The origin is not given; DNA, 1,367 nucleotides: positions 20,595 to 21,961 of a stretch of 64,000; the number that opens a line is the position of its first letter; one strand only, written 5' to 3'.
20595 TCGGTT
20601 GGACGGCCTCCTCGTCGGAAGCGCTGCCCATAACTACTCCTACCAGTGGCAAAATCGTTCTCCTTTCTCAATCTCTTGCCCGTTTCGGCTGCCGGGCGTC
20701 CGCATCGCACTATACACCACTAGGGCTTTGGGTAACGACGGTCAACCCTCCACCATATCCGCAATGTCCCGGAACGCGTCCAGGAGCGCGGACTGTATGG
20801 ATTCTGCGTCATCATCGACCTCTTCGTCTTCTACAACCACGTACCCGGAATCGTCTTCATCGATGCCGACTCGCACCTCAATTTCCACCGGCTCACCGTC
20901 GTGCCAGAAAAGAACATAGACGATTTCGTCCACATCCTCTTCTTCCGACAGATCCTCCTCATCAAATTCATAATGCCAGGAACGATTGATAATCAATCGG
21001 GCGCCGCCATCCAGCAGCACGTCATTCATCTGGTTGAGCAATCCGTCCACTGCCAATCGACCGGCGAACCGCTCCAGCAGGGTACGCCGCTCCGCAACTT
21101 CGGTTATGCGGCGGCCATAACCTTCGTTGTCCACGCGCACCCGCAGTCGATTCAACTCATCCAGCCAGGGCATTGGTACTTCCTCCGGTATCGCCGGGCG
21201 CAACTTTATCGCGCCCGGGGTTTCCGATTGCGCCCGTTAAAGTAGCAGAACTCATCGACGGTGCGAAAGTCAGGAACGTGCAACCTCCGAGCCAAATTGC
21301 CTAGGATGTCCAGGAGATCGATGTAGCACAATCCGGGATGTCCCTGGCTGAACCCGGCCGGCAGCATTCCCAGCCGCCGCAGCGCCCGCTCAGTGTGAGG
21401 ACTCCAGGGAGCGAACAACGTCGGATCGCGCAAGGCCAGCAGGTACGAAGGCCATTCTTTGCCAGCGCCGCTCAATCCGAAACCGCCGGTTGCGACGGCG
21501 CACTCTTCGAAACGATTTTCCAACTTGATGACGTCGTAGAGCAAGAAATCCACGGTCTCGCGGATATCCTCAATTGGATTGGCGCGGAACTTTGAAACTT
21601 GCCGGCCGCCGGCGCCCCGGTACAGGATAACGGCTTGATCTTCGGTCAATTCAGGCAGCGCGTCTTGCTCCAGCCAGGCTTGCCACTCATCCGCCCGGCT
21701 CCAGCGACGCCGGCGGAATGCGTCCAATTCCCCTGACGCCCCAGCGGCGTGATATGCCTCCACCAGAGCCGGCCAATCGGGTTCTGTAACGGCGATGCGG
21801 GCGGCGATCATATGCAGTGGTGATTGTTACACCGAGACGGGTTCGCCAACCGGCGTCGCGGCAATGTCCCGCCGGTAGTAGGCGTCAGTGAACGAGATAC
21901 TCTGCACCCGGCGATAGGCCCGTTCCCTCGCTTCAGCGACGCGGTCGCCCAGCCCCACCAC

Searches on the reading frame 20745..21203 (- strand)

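Call 8: search_protein_families(library=pfam, proteins=[window:20745-21203:-], max_evalue=1)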
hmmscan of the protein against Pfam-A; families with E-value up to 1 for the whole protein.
window:20745-21203:- (153 aa): 1 family
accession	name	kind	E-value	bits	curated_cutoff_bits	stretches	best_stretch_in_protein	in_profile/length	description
PF21469.2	BH1974-like_central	-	0.29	11.8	27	1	91-118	39-64/74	BH1974-like, central domain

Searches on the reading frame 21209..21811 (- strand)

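Call 8: search_protein_families(library=pfam, proteins=[window:21209-21811:-], max_evalue=1)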
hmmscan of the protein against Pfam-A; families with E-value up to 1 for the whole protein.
window:21209-21811:- (201 aa): 0 families

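Call 9: search_protein_families(library=ncbifam, proteins=[window:21209-21811:-], max_evalue=1)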
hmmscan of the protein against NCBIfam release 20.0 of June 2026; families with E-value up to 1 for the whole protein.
window:21209-21811:- (201 aa): 2 families
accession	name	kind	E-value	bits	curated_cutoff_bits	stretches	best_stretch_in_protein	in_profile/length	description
TIGR03542.1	DAPAT_plant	equivalog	0.026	13.4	364.7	1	5-62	120-176/402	LL-diaminopimelate aminotransferase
TIGR01238.1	D1pyr5carbox3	equivalog_domain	0.15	10.5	485.2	1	51-108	104-160/500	L-glutamate gamma-semialdehyde dehydrogenase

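Call 10: search_protein_families(library=padloc, proteins=[window:21209-21811:-], max_evalue=1)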
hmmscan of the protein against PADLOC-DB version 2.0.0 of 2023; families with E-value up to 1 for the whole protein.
window:21209-21811:- (201 aa): 0 families
